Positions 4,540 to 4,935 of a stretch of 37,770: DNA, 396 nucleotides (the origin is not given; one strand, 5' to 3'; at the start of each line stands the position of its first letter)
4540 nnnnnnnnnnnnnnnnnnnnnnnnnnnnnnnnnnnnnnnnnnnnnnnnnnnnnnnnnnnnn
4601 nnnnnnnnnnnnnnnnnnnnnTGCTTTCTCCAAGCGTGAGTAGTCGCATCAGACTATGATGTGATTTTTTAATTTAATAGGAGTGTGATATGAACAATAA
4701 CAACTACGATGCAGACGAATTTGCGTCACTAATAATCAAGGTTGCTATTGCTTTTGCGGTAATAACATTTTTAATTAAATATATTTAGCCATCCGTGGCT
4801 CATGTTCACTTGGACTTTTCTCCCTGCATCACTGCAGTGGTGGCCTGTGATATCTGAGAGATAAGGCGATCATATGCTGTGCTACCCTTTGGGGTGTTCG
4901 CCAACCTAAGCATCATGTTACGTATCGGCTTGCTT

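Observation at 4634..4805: P22 immI position is collapsed to 172 bp holding only an antisense 32-aa micro-ORF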

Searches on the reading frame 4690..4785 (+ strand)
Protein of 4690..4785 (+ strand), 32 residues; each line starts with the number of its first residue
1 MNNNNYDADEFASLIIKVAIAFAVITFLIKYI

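Call 25: search_protein_representatives(alignment_id=A1)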
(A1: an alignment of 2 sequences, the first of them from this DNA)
Query: 2 sequences, 41 profile positions. Proteins with E-value up to 0.001 (for the whole library): 3; up to 1e-10: 1; up to 1e-30: 0. The best 3 are listed.
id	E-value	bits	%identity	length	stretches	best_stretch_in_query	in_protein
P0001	2.0e-18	82.0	-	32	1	10-41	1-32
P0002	8.3e-10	54.4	-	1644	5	6-24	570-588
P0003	2.5e-05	40.1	-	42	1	4-41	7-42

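Call 27: list_cluster_members(proteins=[window:4690-4785:+, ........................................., P0003])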
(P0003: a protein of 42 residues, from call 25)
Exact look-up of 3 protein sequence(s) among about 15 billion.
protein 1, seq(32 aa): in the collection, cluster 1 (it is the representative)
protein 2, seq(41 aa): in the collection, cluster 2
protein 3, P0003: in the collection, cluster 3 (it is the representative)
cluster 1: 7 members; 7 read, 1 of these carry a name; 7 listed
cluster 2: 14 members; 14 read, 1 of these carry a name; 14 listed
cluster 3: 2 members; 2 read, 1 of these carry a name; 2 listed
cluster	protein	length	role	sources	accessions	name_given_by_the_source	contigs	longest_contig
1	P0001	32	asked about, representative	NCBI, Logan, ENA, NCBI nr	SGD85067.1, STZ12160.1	Uncharacterised protein [Mycobacterium tuberculosis]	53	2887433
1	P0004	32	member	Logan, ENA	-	-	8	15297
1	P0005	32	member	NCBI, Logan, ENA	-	-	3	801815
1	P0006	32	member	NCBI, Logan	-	-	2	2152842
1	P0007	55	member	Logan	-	-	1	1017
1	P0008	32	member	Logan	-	-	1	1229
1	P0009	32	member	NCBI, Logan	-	-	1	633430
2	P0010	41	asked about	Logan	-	-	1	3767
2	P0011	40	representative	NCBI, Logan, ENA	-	-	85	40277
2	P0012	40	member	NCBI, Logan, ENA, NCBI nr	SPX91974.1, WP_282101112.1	Uncharacterised protein [Morganella morganii] | hypothetical protein [Morganella morganii]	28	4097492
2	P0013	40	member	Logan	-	-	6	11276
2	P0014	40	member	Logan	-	-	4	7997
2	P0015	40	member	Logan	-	-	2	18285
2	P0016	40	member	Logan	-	-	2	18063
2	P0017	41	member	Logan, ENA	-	-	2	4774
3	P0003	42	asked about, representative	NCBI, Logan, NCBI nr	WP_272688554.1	hypothetical protein [Providencia sp. PROV128]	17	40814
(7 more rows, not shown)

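Call 29: find_encoding_contigs(protein=P0001, flank=5000, max_places=8)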
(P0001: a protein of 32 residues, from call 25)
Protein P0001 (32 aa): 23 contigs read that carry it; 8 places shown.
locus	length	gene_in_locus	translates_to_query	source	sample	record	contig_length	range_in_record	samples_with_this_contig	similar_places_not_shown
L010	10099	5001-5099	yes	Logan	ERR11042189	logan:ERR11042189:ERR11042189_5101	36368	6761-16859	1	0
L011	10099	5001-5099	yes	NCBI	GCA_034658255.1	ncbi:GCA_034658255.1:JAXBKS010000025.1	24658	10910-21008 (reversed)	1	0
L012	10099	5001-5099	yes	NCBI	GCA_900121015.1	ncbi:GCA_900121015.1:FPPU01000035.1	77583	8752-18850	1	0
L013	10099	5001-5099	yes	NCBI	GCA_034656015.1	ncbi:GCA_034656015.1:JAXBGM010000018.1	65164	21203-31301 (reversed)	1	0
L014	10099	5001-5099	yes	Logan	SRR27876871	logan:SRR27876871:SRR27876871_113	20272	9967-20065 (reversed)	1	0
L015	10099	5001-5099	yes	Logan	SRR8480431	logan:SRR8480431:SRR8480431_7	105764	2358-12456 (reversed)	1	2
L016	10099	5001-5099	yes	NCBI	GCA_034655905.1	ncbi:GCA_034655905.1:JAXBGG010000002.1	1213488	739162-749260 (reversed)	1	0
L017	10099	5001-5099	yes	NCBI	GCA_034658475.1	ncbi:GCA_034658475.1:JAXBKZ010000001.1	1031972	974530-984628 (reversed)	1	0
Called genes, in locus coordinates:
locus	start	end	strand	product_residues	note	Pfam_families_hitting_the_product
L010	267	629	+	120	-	PF04138:GtrA_DPMS_TM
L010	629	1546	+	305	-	PF00535:Glycos_transf_2, PF10111:Glyco_tranf_2_2 (faint)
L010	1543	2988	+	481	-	PF14264:Glucos_trans_II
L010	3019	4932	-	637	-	PF09008:Head_binding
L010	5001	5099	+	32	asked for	-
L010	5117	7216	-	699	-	PF26808:Phage_P22_gp16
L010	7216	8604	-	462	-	PF16928:Inj_translocase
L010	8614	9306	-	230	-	PF25688:P22_gp7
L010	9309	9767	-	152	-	PF11039:DUF2824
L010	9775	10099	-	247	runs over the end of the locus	-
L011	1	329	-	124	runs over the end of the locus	-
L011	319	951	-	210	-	PF13274:SocA_Panacea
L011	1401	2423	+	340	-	PF01757:Acyl_transf_3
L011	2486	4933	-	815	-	PF09008:Head_binding, PF27114:Phage_tail_beta (weak)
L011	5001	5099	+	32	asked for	-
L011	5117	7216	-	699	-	PF26808:Phage_P22_gp16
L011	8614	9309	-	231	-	PF25688:P22_gp7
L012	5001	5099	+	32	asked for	-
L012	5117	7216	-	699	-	PF26808:Phage_P22_gp16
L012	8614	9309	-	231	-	PF25688:P22_gp7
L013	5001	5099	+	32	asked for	-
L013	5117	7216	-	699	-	PF26808:Phage_P22_gp16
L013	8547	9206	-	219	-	PF25688:P22_gp7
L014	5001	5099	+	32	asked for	-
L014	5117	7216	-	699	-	PF26808:Phage_P22_gp16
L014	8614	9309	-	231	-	PF25688:P22_gp7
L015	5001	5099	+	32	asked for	-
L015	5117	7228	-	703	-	PF26808:Phage_P22_gp16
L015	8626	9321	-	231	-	PF25688:P22_gp7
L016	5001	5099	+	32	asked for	-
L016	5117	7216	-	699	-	PF26808:Phage_P22_gp16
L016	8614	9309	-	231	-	PF25688:P22_gp7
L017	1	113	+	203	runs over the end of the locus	PF00440:TetR_N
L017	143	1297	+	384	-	PF00657:Lipase_GDSL, PF13472:Lipase_GDSL_2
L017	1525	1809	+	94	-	PF06440:DNA_pol3_theta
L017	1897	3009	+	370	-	PF01757:Acyl_transf_3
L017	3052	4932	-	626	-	PF09008:Head_binding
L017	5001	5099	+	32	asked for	-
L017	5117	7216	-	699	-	PF26808:Phage_P22_gp16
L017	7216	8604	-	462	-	PF16928:Inj_translocase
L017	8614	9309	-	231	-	PF25688:P22_gp7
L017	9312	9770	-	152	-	PF11039:DUF2824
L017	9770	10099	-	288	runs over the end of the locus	PF16532:Phage_tail_NK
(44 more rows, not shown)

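Call 30: find_encoding_contigs(protein=P0003, flank=5000, max_places=6)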
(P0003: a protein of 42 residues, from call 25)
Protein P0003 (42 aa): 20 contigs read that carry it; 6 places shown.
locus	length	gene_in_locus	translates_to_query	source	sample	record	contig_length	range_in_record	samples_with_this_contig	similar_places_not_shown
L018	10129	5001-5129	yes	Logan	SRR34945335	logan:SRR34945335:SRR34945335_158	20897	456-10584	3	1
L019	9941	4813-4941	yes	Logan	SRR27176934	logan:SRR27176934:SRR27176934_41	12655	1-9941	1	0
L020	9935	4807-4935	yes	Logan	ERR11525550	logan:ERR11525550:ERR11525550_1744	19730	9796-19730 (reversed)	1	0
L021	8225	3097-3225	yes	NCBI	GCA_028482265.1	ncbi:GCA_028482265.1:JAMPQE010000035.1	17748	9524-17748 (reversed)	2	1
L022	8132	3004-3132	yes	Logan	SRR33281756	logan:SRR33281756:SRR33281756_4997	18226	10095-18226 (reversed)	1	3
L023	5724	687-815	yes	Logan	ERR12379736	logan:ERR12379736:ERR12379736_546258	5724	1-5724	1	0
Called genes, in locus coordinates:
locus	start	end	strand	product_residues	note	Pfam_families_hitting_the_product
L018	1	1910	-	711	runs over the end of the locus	PF09008:Head_binding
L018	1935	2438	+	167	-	PF13392:HNH_3, PF00847:AP2 (weak)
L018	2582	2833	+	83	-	PF03869:Arc, PF22513:FitA-like_RHH (weak)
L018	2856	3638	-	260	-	PF10543:ORF6N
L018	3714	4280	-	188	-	PF02498:Bro-N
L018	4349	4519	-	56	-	PF03869:Arc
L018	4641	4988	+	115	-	PF03869:Arc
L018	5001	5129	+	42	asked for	-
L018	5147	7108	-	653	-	PF26808:Phage_P22_gp16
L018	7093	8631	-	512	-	PF16928:Inj_translocase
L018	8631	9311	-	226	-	-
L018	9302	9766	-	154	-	PF11039:DUF2824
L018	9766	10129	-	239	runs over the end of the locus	PF10779:XhlA (faint)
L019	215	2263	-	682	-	PF09008:Head_binding, PF22442:Gp49_Pectate_lyase_like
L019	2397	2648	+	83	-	PF03869:Arc, PF22513:FitA-like_RHH (weak)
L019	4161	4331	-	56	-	PF03869:Arc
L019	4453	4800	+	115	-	PF03869:Arc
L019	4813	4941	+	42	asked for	-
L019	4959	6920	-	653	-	PF26808:Phage_P22_gp16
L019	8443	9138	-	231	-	PF25688:P22_gp7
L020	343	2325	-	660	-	PF09008:Head_binding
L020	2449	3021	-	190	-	PF10548:P22_AR_C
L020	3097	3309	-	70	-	PF10547:P22_AR_N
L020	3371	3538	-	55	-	PF03869:Arc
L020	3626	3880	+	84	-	PF03869:Arc, PF22513:FitA-like_RHH (weak), PF11423:Repressor_Mnt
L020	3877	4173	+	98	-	-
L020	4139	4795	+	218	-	-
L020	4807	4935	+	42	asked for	-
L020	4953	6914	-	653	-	PF26808:Phage_P22_gp16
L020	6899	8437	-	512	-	PF16928:Inj_translocase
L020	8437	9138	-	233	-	PF25688:P22_gp7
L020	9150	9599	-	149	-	PF11039:DUF2824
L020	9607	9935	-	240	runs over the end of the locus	-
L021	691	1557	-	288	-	PF10547:P22_AR_N, PF10548:P22_AR_C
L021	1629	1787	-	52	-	PF03869:Arc, PF22513:FitA-like_RHH (faint)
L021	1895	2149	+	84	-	PF03869:Arc, PF22513:FitA-like_RHH, PF11423:Repressor_Mnt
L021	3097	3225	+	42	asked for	-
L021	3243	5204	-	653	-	PF26808:Phage_P22_gp16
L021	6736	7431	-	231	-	PF25688:P22_gp7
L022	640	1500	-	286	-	PF10547:P22_AR_N, PF10548:P22_AR_C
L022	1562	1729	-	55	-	PF03869:Arc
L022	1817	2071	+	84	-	PF03869:Arc, PF22513:FitA-like_RHH (weak), PF11423:Repressor_Mnt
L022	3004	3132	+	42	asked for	-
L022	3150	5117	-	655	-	PF26808:Phage_P22_gp16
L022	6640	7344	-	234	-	PF25688:P22_gp7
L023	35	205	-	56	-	PF03869:Arc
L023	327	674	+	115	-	PF03869:Arc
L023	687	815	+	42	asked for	-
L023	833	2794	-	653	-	PF26808:Phage_P22_gp16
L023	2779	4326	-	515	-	PF16928:Inj_translocase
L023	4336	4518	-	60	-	-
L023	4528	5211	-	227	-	PF25688:P22_gp7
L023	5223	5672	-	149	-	PF11039:DUF2824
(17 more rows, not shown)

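Call 31: search_protein_families(library=phrogs, proteins=[window:4690-4785:+, L020:3877-4173:+, L020:4139-4795:+], max_evalue=1)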
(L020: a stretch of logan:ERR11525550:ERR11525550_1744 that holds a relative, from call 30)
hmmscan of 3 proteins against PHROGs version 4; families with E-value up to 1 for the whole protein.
seq(32 aa): 1 family
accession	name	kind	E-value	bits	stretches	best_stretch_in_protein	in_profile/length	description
phrog_814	-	unknown function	0.16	13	1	8-32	12-36/69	-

L020:3877-4173:+ (98 aa): 1 family
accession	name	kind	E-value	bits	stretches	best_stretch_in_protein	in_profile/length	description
phrog_4231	-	unknown function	1.1e-15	58.7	1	16-94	7-87/88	-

L020:4139-4795:+ (218 aa): 16 families
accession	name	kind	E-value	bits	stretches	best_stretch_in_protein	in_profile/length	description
phrog_5820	-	unknown function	1e-36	127.5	1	56-215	45-191/200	-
phrog_9415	-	unknown function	0.00012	23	1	75-181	56-150/168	-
phrog_14825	-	unknown function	0.0024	18.5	1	74-173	102-203/204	-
phrog_37009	-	unknown function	0.015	16.7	1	177-215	6-41/47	-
phrog_3590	-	unknown function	0.016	15.6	1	44-172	231-365/481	-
phrog_1698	-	head and packaging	0.02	15.1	1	78-172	343-429/562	minor head protein; receptor binding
phrog_17872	-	unknown function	0.067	14.7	1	108-165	34-94/100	-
phrog_11953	-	DNA, RNA and nucleotide metabolism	0.068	14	1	58-191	24-150/154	exonuclease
phrog_5553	-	unknown function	0.11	13.7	0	127-170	11-57/114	-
phrog_6701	-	unknown function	0.17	12.6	1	112-143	85-115/169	-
phrog_20262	-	unknown function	0.23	12.6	1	117-151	48-82/146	-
phrog_6136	-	unknown function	0.25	12.3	0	145-190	49-87/120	-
phrog_32888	-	unknown function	0.27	12.5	1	120-167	45-90/93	-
phrog_19984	-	unknown function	0.31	11.9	1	69-163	29-122/156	-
phrog_32712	-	unknown function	0.32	12.6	0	120-184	26-88/94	-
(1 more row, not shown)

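Call 32: search_protein_families(library=pfam, proteins=[window:4690-4785:+, L020:3877-4173:+, L020:4139-4795:+], max_evalue=1)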
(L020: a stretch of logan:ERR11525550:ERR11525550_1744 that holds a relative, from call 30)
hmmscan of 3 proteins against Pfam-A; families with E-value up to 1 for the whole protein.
seq(32 aa): 0 families

L020:3877-4173:+ (98 aa): 0 families

L020:4139-4795:+ (218 aa): 7 families
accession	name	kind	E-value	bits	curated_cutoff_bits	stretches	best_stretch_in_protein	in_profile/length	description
PF04513.17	Baculo_PEP_C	-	0.00051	20.6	38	1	104-172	37-109/140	Baculovirus polyhedron envelope protein, PEP, C terminus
PF05531.17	NPV_P10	-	0.019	15.9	29.8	1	127-170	15-64/75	Nucleopolyhedrovirus P10 protein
PF24850.1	CC_BshC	-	0.021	15.2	27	1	81-149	8-74/159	Bacillithiol biosynthesis BshC, C-terminal coiled-coil domain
PF25541.1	TBCA_PH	-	0.098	12.8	27.8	1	60-131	17-90/139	PH domain-containing proteins, TBCA domain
PF03707.21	MHYT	-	0.12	12.8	21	1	167-199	19-51/59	Bacterial signalling protein N terminal repeat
PF16046.10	FAM76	-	0.14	12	28.5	1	52-161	183-287/298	FAM76 protein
PF17675.6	APG6_N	-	0.18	12.7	45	1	68-121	66-116/132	Apg6 coiled-coil region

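Call 33: find_encoding_contigs(protein=P0011, flank=5000, max_places=10)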
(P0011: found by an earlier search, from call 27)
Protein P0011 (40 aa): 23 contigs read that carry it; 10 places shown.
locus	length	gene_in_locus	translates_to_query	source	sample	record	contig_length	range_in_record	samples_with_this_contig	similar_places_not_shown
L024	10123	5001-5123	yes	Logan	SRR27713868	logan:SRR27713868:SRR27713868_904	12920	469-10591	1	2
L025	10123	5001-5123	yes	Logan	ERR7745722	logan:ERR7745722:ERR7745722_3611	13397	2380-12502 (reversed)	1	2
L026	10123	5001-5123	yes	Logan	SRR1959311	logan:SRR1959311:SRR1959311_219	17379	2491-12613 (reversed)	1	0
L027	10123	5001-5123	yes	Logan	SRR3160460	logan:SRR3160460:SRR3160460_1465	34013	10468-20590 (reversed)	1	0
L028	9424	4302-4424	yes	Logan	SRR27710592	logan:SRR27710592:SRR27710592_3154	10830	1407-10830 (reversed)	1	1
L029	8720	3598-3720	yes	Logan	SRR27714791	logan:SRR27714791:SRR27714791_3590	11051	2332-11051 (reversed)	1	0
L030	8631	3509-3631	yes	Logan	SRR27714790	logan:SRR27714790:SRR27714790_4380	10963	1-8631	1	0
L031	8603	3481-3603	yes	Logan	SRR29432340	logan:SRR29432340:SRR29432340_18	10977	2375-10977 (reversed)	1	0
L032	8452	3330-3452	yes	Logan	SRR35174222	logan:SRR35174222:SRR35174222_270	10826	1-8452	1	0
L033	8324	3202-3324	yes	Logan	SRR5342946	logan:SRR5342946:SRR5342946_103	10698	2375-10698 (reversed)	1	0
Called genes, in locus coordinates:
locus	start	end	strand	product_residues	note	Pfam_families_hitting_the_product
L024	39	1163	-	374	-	PF01702:TGT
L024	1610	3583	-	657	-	PF09008:Head_binding, PF05048:NosD (weak), PF13229:Beta_helix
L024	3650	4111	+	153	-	PF13392:HNH_3, PF00847:AP2 (weak)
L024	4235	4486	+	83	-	PF03869:Arc, PF22513:FitA-like_RHH, PF11423:Repressor_Mnt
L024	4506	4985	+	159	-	-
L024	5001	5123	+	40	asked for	-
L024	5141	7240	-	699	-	PF26808:Phage_P22_gp16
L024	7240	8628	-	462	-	PF16928:Inj_translocase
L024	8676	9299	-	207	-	PF25688:P22_gp7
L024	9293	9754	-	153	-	PF11039:DUF2824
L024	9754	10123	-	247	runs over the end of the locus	-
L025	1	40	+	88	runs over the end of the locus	PF17399:DUF5405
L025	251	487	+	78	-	PF06806:DUF1233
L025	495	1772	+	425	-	PF12167:Arm-DNA-bind_2, PF00589:Phage_integrase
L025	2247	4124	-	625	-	PF09008:Head_binding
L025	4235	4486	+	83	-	PF03869:Arc, PF22513:FitA-like_RHH, PF11423:Repressor_Mnt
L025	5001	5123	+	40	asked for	-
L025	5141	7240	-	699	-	PF26808:Phage_P22_gp16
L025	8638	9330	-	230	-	PF25688:P22_gp7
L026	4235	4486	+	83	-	PF03869:Arc, PF22513:FitA-like_RHH, PF11423:Repressor_Mnt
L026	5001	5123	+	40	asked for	-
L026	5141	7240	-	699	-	PF26808:Phage_P22_gp16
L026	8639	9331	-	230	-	PF25688:P22_gp7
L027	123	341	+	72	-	-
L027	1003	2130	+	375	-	PF01757:Acyl_transf_3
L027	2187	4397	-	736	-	PF09008:Head_binding, PF27114:Phage_tail_beta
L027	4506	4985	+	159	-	-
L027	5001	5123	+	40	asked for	-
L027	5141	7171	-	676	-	PF26808:Phage_P22_gp16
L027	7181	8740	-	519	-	PF16928:Inj_translocase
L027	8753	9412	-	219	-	PF25688:P22_gp7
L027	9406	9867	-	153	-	PF11039:DUF2824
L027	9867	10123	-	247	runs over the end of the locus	-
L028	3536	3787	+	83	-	PF03869:Arc, PF22513:FitA-like_RHH, PF11423:Repressor_Mnt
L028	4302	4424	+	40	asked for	-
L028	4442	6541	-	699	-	PF26808:Phage_P22_gp16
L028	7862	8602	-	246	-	PF25688:P22_gp7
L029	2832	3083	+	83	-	PF03869:Arc, PF22513:FitA-like_RHH, PF11423:Repressor_Mnt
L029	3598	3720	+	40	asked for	-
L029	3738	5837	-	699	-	PF26808:Phage_P22_gp16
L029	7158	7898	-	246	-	PF25688:P22_gp7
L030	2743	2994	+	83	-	PF03869:Arc, PF22513:FitA-like_RHH, PF11423:Repressor_Mnt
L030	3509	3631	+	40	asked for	-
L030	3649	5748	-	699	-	PF26808:Phage_P22_gp16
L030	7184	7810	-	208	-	PF25688:P22_gp7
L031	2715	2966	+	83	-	PF03869:Arc, PF22513:FitA-like_RHH, PF11423:Repressor_Mnt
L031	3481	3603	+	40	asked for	-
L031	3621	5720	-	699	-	PF26808:Phage_P22_gp16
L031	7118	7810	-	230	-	PF25688:P22_gp7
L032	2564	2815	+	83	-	PF03869:Arc, PF22513:FitA-like_RHH, PF11423:Repressor_Mnt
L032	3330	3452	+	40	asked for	-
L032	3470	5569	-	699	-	PF26808:Phage_P22_gp16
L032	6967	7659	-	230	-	PF25688:P22_gp7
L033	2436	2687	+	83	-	PF03869:Arc, PF22513:FitA-like_RHH, PF11423:Repressor_Mnt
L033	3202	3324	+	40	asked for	-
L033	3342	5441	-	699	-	PF26808:Phage_P22_gp16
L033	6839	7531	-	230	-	PF25688:P22_gp7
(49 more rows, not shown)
